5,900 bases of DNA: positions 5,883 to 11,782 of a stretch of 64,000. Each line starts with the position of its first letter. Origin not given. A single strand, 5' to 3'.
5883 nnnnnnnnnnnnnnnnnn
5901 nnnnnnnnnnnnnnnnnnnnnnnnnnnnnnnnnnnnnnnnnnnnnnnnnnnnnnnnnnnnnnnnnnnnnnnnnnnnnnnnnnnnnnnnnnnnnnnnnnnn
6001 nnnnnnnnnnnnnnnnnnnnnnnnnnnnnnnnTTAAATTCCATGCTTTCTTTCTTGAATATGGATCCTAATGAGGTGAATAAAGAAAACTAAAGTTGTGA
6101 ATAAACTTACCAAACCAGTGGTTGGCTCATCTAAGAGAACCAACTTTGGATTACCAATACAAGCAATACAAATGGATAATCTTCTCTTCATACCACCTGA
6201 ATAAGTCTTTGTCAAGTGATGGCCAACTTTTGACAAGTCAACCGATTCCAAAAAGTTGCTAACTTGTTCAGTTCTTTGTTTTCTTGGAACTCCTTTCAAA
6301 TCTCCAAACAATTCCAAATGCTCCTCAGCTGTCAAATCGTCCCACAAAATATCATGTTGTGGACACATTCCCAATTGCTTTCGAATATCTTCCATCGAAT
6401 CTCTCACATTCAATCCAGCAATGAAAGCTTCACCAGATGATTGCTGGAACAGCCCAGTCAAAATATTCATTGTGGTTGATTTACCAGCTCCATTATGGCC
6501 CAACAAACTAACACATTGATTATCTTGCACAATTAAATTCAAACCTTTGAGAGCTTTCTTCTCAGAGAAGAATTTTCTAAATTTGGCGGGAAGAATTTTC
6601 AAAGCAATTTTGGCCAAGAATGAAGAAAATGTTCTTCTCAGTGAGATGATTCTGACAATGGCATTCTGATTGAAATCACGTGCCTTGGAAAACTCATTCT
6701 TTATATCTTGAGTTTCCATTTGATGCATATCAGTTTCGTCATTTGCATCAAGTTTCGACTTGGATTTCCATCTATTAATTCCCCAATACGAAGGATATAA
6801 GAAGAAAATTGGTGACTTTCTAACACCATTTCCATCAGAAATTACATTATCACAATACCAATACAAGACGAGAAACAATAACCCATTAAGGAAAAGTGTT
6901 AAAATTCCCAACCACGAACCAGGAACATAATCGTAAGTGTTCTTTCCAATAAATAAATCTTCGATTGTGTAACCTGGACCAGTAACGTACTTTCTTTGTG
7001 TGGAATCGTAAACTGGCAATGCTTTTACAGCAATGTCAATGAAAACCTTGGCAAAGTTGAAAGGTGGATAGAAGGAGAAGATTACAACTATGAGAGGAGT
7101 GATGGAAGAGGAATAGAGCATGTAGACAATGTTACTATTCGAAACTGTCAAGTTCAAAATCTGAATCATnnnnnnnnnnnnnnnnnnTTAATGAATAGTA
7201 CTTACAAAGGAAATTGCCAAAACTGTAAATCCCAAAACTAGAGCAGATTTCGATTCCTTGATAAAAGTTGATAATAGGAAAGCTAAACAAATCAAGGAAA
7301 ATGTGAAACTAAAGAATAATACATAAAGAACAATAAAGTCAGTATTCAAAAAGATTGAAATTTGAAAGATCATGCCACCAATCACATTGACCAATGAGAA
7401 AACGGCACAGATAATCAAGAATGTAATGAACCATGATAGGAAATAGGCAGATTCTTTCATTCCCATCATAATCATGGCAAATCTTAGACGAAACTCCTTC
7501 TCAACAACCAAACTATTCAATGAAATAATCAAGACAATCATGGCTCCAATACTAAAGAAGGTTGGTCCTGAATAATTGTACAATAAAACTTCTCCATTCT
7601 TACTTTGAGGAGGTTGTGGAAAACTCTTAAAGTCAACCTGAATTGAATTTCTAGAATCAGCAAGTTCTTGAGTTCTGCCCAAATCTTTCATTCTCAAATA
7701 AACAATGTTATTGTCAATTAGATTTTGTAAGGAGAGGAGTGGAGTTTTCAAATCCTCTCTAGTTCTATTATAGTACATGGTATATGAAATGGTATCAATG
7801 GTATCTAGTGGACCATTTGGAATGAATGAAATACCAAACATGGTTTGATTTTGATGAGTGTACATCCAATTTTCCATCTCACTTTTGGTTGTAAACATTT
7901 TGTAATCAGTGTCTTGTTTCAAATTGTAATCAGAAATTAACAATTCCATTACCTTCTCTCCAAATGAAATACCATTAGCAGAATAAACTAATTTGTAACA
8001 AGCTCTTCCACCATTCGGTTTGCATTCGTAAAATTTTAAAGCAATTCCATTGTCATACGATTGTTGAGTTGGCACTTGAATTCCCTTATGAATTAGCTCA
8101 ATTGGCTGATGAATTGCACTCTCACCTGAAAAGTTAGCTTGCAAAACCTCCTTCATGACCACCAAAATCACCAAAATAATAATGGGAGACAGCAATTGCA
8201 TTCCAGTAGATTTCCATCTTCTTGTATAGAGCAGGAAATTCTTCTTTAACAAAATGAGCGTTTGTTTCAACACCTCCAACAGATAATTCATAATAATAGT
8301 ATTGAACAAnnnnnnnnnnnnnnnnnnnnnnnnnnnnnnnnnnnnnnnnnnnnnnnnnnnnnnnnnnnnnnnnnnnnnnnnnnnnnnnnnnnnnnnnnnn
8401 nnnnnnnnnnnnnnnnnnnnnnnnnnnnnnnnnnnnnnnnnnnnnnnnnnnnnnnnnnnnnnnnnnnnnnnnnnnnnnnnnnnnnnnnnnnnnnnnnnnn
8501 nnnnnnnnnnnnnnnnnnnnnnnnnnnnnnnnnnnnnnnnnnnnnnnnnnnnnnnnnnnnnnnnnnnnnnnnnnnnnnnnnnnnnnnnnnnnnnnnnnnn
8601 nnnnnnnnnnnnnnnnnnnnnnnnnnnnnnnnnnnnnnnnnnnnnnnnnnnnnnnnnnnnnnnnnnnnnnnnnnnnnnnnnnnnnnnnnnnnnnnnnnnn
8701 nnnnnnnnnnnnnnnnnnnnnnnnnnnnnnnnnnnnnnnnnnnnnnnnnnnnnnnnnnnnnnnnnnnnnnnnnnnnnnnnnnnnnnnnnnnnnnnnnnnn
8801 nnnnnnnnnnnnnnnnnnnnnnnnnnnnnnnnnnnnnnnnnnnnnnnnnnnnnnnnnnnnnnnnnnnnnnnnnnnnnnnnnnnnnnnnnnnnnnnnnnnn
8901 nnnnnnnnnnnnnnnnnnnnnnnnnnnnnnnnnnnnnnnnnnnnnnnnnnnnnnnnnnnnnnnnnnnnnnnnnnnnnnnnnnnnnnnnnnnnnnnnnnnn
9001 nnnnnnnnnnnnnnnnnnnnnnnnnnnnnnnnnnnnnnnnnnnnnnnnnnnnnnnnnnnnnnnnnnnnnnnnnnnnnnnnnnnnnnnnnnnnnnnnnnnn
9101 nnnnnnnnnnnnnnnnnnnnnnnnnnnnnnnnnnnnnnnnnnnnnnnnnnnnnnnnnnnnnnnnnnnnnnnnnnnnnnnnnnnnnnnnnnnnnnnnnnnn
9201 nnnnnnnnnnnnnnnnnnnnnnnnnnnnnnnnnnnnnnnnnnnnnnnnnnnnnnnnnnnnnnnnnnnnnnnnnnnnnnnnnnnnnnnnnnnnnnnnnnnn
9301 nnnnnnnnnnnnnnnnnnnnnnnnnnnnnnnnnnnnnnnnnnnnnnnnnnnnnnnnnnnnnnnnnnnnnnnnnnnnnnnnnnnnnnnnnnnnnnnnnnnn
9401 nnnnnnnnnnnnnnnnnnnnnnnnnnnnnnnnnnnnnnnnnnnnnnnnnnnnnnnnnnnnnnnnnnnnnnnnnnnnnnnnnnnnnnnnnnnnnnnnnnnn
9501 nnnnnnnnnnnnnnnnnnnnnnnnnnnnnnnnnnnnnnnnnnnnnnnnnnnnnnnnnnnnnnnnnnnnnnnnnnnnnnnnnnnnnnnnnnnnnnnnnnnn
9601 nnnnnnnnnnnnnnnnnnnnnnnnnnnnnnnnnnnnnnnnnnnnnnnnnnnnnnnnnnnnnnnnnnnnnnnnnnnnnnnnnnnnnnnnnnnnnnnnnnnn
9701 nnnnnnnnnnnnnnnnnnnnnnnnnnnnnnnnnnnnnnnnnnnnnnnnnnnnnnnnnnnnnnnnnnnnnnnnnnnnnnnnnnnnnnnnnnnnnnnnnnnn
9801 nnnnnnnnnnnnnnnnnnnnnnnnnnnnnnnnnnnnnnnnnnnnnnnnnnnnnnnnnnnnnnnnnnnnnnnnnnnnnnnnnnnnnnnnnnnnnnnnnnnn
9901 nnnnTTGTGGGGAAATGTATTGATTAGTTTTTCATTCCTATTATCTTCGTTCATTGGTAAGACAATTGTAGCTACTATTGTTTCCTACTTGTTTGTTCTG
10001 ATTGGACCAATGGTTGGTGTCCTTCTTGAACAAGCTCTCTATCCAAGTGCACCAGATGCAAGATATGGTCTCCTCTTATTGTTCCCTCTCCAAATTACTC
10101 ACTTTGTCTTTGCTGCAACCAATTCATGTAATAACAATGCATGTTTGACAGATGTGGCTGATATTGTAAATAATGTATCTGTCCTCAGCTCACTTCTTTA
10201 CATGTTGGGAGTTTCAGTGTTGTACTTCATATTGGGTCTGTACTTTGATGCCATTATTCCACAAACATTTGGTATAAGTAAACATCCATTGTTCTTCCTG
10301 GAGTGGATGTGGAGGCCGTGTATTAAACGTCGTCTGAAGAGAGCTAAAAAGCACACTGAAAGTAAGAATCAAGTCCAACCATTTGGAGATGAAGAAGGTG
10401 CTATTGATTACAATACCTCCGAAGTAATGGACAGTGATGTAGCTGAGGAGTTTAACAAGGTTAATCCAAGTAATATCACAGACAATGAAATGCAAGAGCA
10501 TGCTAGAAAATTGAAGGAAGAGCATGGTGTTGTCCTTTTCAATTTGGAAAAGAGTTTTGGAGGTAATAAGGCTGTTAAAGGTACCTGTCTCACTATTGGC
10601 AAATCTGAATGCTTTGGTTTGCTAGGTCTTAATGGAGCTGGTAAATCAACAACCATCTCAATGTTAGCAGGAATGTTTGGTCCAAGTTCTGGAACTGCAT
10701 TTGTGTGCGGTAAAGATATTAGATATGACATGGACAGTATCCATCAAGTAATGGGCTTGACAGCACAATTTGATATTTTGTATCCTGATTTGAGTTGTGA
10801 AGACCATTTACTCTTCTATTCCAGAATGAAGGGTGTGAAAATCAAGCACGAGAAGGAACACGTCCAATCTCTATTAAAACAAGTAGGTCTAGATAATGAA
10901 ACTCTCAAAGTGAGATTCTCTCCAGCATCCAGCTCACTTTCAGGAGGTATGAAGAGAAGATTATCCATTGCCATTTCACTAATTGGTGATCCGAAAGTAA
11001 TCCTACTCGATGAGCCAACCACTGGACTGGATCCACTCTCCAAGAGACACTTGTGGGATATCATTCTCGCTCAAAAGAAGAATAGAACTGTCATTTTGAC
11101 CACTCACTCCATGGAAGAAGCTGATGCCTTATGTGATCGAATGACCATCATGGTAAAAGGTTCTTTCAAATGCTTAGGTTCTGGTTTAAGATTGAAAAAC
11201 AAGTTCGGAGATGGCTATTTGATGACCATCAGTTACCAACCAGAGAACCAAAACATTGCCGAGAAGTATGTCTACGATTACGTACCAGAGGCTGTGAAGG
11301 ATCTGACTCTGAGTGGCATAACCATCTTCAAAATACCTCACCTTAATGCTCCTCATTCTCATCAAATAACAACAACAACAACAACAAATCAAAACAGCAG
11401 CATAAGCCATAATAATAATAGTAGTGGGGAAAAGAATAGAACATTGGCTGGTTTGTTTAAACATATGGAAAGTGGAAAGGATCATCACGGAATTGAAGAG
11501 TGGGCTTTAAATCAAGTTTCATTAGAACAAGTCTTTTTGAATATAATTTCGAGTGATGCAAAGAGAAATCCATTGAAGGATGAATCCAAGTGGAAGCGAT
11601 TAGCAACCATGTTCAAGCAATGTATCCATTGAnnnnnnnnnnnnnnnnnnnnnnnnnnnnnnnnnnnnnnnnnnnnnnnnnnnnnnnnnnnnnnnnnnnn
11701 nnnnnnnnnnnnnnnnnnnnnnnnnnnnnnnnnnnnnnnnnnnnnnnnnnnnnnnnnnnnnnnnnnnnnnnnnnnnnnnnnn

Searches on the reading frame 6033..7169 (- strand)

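Call 72: search_protein_families(library=pfam, proteins=[window:6033-7169:-], max_evalue=0.0001)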
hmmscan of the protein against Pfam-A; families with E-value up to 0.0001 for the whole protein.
window:6033-7169:- (378 aa): 1 family
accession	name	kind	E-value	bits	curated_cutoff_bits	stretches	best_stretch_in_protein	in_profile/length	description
PF00005.33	ABC_tran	-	2.1e-31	109.8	25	1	207-351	1-137/137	ABC transporter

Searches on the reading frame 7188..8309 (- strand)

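Call 72: search_protein_families(library=pfam, proteins=[window:7188-8309:-], max_evalue=0.0001)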
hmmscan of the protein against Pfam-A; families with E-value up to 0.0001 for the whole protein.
window:7188-8309:- (373 aa): 1 family
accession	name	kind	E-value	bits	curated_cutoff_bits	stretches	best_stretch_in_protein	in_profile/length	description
PF12698.13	ABC2_membrane_3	-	9.6e-20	71.4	31.6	1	37-369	6-285/347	ABC-2 family transporter protein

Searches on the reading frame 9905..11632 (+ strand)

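Call 17: search_protein_families(library=pfam, proteins=[window:9905-11632:+], max_evalue=0.001)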
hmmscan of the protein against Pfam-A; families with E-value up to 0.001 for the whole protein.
window:9905-11632:+ (575 aa): 2 families
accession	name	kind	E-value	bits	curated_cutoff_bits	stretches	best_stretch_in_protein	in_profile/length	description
PF00005.33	ABC_tran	-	1.3e-27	97.5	25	1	227-373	4-137/137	ABC transporter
PF13304.12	AAA_21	-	3.3e-12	47.5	27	1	343-405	236-302/304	AAA domain, putative AbiEii toxin, Type IV TA system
